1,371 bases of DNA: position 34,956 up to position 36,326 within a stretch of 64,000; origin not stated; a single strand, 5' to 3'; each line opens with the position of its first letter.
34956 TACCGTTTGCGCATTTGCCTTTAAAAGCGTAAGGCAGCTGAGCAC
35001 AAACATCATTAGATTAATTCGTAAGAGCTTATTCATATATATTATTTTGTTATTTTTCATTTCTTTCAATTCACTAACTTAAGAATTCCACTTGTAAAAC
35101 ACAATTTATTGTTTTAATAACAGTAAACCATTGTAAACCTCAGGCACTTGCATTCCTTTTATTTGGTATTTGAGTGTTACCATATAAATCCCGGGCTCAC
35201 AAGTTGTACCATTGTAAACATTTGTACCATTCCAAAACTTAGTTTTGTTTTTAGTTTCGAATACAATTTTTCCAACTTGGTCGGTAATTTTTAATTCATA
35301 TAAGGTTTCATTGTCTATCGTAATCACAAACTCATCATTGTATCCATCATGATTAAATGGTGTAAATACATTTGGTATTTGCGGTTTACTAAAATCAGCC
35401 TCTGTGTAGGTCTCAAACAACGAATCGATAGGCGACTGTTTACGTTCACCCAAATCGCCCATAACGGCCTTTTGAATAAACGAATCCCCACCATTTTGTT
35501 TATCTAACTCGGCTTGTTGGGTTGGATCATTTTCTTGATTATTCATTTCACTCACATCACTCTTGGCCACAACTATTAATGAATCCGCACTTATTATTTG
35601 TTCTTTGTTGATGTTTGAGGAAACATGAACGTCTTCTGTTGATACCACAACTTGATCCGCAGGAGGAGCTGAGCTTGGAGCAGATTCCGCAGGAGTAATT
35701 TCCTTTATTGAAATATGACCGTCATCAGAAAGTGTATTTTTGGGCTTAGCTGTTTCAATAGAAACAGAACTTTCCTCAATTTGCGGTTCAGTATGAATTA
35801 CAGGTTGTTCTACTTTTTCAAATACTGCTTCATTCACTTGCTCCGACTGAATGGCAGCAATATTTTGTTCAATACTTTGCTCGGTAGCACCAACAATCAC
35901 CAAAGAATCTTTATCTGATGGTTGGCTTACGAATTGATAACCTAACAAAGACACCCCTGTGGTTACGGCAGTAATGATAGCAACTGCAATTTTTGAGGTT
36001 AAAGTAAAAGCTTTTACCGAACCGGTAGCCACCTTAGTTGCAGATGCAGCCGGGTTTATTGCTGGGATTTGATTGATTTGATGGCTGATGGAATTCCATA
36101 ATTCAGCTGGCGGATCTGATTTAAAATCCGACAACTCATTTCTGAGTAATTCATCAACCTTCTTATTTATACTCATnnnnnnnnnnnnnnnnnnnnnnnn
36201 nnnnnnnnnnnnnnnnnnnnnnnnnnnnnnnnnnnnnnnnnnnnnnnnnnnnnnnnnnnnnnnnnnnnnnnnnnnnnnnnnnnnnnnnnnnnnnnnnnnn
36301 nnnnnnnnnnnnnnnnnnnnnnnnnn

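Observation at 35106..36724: ECF sigma factor translationally coupled to an anti-sigma-like membrane protein that ends in a T9SS type-B sorting domain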

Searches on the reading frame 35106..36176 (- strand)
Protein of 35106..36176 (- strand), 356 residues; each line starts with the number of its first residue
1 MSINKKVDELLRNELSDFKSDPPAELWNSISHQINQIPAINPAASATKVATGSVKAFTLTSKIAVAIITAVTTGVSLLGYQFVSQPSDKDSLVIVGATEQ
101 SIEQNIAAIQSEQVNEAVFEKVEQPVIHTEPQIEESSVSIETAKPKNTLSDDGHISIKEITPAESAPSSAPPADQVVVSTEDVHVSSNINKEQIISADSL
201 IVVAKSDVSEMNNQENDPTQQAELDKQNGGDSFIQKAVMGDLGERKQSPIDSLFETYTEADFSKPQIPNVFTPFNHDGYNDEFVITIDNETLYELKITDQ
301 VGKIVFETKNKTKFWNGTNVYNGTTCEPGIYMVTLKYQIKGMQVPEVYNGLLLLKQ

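Call 3: search_protein_families(library=pfam, proteins=[window:35106-36176:-], max_evalue=1)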
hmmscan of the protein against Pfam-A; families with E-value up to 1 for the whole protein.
window:35106-36176:- (356 aa): 4 families
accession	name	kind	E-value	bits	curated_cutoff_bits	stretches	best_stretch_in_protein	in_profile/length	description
PF13585.12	CHU_C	-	5e-13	49.4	27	1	266-341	2-76/86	CHU_C Type IX secretion signal domain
PF18962.6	Por_Secre_tail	-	0.013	16.3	27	1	281-337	8-64/75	Secretion system C-terminal sorting domain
PF06387.16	Calcyon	-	0.049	14.1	25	1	144-209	12-78/180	D1 dopamine receptor-interacting protein (calcyon)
PF02765.23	POT1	-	0.058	13.6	29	1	240-323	21-93/140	Telomeric single stranded DNA binding POT1/CDC13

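Call 4: search_protein_families(library=ncbifam, proteins=[window:35106-36176:-], max_evalue=1)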
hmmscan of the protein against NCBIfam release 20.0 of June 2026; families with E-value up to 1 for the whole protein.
window:35106-36176:- (356 aa): 3 families
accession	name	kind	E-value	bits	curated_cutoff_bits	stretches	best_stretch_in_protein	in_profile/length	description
TIGR04131.1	Bac_Flav_CTERM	domain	9e-08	32.2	35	1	266-352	2-81/85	T9SS type B sorting domain-containing protein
TIGR04183.1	Por_Secre_tail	domain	0.00022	21.2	23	1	283-338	11-61/72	T9SS type A sorting domain-containing protein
NF052375.1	antisigma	equivalog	0.0077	16.2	100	1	19-121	47-146/217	anti-sigma factor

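Call 6: find_homologous_proteins(query=window:35106-36176:-, max_evalue=0.001)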
Query window:35106-36176:- (356 aa): 3 proteins with E <= 0.001 among 2227 candidates.
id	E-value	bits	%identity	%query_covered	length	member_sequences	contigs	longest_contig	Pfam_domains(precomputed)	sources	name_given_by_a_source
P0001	9.6e-226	766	100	100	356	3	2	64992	PF13585.13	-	-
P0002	1.2e-192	657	87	100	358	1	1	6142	PF13585.13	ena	-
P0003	2.1e-181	621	84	100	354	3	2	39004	PF13585.13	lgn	-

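Call 8: find_encoding_contigs(protein=P0003, flank=10000, max_places=4)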
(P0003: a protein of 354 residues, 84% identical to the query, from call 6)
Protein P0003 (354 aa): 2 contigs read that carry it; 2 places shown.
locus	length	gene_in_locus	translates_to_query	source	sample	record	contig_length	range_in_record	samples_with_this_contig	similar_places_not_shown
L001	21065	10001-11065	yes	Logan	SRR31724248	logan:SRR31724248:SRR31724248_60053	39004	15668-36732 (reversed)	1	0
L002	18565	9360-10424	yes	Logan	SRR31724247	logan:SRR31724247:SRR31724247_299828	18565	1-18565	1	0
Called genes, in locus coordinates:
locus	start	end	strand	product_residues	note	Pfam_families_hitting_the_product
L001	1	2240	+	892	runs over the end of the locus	PF00809:Pterin_bind, PF02607:B12-binding_2, PF02310:B12-binding, PF02965:Met_synt_B12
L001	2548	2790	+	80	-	-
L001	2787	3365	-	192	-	PF00255:GSHPx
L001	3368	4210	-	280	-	PF02401:LYTB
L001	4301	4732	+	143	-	PF10504:DUF2452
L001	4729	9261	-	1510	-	PF25778:DUF7948, PF00801:PKD (weak), PF18911:PKD_4, PF00801:PKD (weak), PF18911:PKD_4, PF13585:CHU_C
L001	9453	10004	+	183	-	PF07638:Sigma70_ECF (weak), PF04542:Sigma70_r2, PF08281:Sigma70_r4_2, PF04545:Sigma70_r4 (weak)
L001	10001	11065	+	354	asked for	PF13585:CHU_C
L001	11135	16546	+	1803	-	PF00801:PKD (faint), PF18911:PKD_4, PF13585:CHU_C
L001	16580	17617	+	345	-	PF01118:Semialdhyde_dh, PF02774:Semialdhyde_dhC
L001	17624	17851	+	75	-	PF00173:Cyt-b5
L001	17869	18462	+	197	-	PF14595:Thioredoxin_9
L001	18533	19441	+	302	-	PF13201:PCMD (faint), PF18962:Por_Secre_tail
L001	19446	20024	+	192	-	-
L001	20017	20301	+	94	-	PF13601:HTH_34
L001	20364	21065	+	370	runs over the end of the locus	PF00930:DPPIV_N (faint), PF26550:Tricorn_2nd (faint), PF26549:Tricorn_N, PF07676:PD40, PF26549:Tricorn_N, PF07676:PD40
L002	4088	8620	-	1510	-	PF25778:DUF7948, PF00801:PKD (weak), PF18911:PKD_4, PF00801:PKD (weak), PF18911:PKD_4, PF13585:CHU_C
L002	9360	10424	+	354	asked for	PF13585:CHU_C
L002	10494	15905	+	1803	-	PF00801:PKD (faint), PF18911:PKD_4, PF13585:CHU_C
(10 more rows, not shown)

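Call 9: find_encoding_contigs(protein=P0002, flank=10000, max_places=4)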
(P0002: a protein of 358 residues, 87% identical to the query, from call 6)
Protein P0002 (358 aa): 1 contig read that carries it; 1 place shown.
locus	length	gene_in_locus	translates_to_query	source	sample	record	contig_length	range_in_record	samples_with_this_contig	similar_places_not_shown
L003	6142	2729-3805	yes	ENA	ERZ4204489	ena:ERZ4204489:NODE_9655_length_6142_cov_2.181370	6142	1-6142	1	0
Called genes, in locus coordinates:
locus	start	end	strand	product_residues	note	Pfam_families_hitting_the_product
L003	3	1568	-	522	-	?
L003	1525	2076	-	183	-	PF25778:DUF7948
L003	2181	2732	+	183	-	PF07638:Sigma70_ECF (weak), PF04542:Sigma70_r2, PF08281:Sigma70_r4_2, PF04545:Sigma70_r4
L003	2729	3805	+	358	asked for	PF13585:CHU_C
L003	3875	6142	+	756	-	?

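Call 52: predict_structure(alignment_id=A1)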
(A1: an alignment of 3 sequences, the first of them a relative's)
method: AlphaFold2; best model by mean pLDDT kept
length: 356 residues; sequences in the alignment: 3
mean_pLDDT: 35.1   pTM: 0.25
mean pLDDT of the five models: 35.1, 31.4, 29.8, 29.2, 28.1
residues with pLDDT >= 90: 0; 70-90: 0; 50-70: 40; < 50: 316
segments of 3 or more residues with pLDDT < 50: 1-4, 14-23, 33-291, 300-302, 311-330, 342-347, 349-351, 353-356
pLDDT, mean of each block of 10 residues (from residue 1): 47 46 48 46 30 37 46 41 41 43 41 27 25 28 26 26 31 24 22 22 21 30 30 21 23 24 26 27 38 53 55 35 42 54 48 43
secondary structure, 60 per line:
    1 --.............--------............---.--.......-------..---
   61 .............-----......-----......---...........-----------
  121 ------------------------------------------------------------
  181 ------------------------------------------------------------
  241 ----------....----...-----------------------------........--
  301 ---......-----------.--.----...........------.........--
elements in order: H3-15 H24-35 H42-48 H61-73 E79-84 E90-95 H99-109 H251-254 E291-298 E304-309 E329-339 E346-354

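Call 63: predict_structure(alignment_id=A2)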
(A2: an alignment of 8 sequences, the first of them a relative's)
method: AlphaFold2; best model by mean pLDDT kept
length: 356 residues; sequences in the alignment: 8
mean_pLDDT: 51.1   pTM: 0.31
mean pLDDT of the five models: 51.1, 48.4, 44.1, 43.2, 42.3
residues with pLDDT >= 90: 46; 70-90: 41; 50-70: 42; < 50: 227
segments of 3 or more residues with pLDDT < 50: 36-70, 72-249, 251-261
pLDDT, mean of each block of 10 residues (from residue 1): 53 57 54 49 38 40 43 45 43 35 28 31 33 33 33 33 35 34 30 29 29 33 36 40 45 40 69 74 80 93 93 89 92 92 88 86
secondary structure, 60 per line:
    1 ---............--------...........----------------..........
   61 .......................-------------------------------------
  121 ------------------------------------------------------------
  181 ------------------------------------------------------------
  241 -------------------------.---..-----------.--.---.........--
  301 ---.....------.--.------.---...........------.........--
elements in order: H4-15 H24-34 H51-83 E290-298 E304-308 E329-339 E346-354

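Call 66: fold_search(model_id=the predicted structure, library=pdb)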
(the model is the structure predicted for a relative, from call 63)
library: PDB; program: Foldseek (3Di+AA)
matches with E <= 10: 1225; with E <= 0.001: 0
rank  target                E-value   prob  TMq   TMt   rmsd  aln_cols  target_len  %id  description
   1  8gl8_D                1.0e-02  1.00  0.14  0.56   5.4        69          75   14  The Type 9 Secretion System Extended Translocon - SprA-PorV-PPI-RemZ-SkpA-SprE complex (released 2024-01-31)
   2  5icu                  1.1e-02  0.96  0.13  0.36   5.2        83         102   13  The crystal structure of CopC from Methylosinus trichosporium OB3b (released 2016-04-06)
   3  6lem_B                5.5e-02  0.89  0.13  0.08   5.8        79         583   14  Structure of E. coli beta-glucuronidase complex with C6-nonyl uronic isofagomine (released 2021-01-27)
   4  5xxz_B                5.8e-02  1.00  0.20  0.06   3.4       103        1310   14  Crystal structure of a serine protease from Streptococcus species (released 2018-08-08)
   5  4fmk_A                5.8e-02  0.90  0.16  0.23   5.9       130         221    8  Crystal structure of mouse nectin-2 extracellular fragment D1-D2 (released 2012-08-22)
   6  4uwq_K                6.2e-02  0.72  0.15  0.33   6.3        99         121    6  Crystal structure of the disulfide-linked complex of the thiosulfodyrolase SoxB with the carrier-protein SoxYZ from Th (released 2015-12-09)
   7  3hs0_A                6.6e-02  0.91  0.16  0.10   5.4        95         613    9  Cobra Venom Factor (CVF) in complex with human factor B (released 2009-07-07)
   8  8hnn_N                7.0e-02  0.75  0.14  0.35   5.7        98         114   11  Structure of CXCR3 complexed with antagonist SCH546738 (released 2023-11-29)
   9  6dhb                  7.0e-02  0.51  0.11  0.27   8.0        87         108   18  Crystal structure of the human TIM-3 with bound Calcium (released 2018-12-12)
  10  2p9r_A                8.4e-02  0.75  0.14  0.40   8.8       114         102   13  Human alpha2-macroglogulin is composed of multiple domains, as predicted by homology with complement component C3 (released 2007-08-21)
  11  5fdy_A                8.4e-02  0.75  0.15  0.36   6.0       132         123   10  Crystal structure of the Voltage-gated Sodium Channel Beta 2 subunit extracellular domain, C72A/C75A mutant (released 2016-03-09)
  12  6d1p_B                8.4e-02  0.75  0.16  0.08   7.0       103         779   16  Apo structure of Bacteroides uniformis beta-glucuronidase 3 (released 2018-10-17)
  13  8qvc_B                8.4e-02  0.14  0.10  0.21  10.0        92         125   14  Deinococcus aerius TR0125 C-glucosyl deglycosidase (CGD), wild type crystal cryoprotected with glycerol (released 2024-05-29)
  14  5aa7_A                8.9e-02  0.72  0.13  0.28   7.4        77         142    8  Structural and functional characterization of a chitin-active 15.5 kDa lytic polysaccharide monooxygenase domain from  (released 2015-12-09)
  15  3k4d_A                9.4e-02  0.94  0.15  0.09   5.2        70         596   11  Crystal structure of E. coli beta-glucuronidase with the glucaro-d-lactam inhibitor bound (released 2010-11-17)
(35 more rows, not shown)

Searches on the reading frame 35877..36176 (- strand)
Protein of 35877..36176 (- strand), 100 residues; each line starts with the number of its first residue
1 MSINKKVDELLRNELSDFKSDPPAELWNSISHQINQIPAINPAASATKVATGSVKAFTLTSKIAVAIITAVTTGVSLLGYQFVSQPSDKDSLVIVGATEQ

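Call 10: find_homologous_proteins(query=window:35877-36176:-, max_evalue=10)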
Query seq(100 aa): 1 candidates shared short words with the query, none scored E <= 10.

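Call 20: search_protein_representatives(protein=window:35892-36176:-)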
Query: 95 residues. Proteins with E-value up to 0.001 (for the whole library): 13; up to 1e-10: 1; up to 1e-30: 1. The best 13 are listed.
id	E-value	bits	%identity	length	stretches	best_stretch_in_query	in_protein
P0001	6.8e-51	186.1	100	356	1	1-95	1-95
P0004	4.3e-09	52.9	40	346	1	7-86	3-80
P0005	3.1e-08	50.2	31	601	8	22-56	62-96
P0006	3.8e-06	43.5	33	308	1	4-89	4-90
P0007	2.0e-05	41.3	36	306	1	5-78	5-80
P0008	3.2e-05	40.6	31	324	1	3-83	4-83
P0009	5.5e-05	39.9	32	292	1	6-91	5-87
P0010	1.0e-04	39.0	43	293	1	5-70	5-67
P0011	1.2e-04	38.8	39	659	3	2-34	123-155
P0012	1.8e-04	38.2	37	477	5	30-88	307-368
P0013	1.9e-04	38.1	36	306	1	4-77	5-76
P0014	7.9e-04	36.2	40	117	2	11-41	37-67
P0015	8.4e-04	36.1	33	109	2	4-47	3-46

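Call 32: search_protein_families(library=pfam, proteins=[P0011], max_evalue=0.1)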
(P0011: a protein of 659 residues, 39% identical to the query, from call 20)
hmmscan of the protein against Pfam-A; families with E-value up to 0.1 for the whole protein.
P0011 (659 aa): 2 families
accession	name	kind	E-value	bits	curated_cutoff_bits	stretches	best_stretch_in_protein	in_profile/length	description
PF13505.12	OMP_b-brl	-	1.6e-06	28.8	28.7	1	444-625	21-155/175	Outer membrane protein beta-barrel domain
PF13568.12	OMP_b-brl_2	-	0.0005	20.6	27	1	446-613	14-171/175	Outer membrane protein beta-barrel domain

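Call 41: find_homologous_proteins(query=A4, max_evalue=10)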
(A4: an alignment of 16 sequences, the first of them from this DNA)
Query A4 (16 sequences) (85 aa, profile of the alignment): 2 proteins with E <= 10 among 1212 candidates.
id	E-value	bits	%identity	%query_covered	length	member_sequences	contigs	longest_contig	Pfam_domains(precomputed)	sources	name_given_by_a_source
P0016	1.3e-14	72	33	35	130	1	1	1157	-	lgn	-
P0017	2.0e-13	68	33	35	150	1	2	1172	-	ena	-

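Call 67: search_solved_structures(query=A4, max_evalue=10)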
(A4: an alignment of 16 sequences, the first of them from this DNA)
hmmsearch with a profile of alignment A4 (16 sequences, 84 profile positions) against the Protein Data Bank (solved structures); distinct sequences matched with E-value up to 10: 0.

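Call 71: list_cluster_members(proteins=[P0004, P0006, P0008, P0009, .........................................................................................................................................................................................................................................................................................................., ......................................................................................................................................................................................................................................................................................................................, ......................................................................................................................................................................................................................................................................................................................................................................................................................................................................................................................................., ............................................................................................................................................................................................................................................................])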
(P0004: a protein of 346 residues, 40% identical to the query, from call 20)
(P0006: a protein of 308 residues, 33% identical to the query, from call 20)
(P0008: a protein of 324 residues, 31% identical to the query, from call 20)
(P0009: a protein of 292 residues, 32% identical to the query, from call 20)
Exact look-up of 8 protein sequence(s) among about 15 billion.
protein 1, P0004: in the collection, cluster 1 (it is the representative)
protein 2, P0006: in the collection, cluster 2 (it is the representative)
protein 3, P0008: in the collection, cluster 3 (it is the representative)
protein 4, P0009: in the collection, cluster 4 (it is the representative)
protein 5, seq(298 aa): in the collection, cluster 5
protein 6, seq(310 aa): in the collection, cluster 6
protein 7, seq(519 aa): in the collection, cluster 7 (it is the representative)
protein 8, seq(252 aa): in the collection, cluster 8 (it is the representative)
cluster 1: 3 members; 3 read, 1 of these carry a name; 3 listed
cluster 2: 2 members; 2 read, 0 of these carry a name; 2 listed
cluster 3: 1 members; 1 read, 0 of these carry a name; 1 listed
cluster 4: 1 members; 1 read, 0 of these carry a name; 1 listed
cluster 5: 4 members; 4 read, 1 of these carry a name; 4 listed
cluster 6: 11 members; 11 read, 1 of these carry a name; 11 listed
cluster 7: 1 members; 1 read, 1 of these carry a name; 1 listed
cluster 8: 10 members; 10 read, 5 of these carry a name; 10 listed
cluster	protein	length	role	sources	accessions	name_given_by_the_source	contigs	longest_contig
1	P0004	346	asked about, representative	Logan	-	-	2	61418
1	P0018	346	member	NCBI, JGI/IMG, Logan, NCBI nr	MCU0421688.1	MAG: gliding motility-associated C-terminal domain-containing protein [Bacteroidia ... | gliding motility-associated-like protein | gliding motility-associated C-terminal domain-containing protein [Bacteroidia bacterium]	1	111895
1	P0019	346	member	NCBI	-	-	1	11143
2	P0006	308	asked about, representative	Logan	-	-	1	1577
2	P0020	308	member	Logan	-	-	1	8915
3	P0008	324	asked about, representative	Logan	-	-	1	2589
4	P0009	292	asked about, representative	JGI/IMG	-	-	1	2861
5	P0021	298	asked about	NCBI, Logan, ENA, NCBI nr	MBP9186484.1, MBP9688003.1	MAG: gliding motility-associated C-terminal domain-containing protein [Bacteroidia ... | gliding motility-associated C-terminal domain-containing protein [Bacteroidia bacterium]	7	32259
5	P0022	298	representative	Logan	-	-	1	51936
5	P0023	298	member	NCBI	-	-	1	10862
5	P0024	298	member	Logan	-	-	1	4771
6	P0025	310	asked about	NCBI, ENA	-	-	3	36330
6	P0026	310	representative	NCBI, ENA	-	-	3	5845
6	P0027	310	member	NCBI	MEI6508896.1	MAG: gliding motility-associated C-terminal domain-containing protein [Bacteroidota ...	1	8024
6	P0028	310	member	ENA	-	-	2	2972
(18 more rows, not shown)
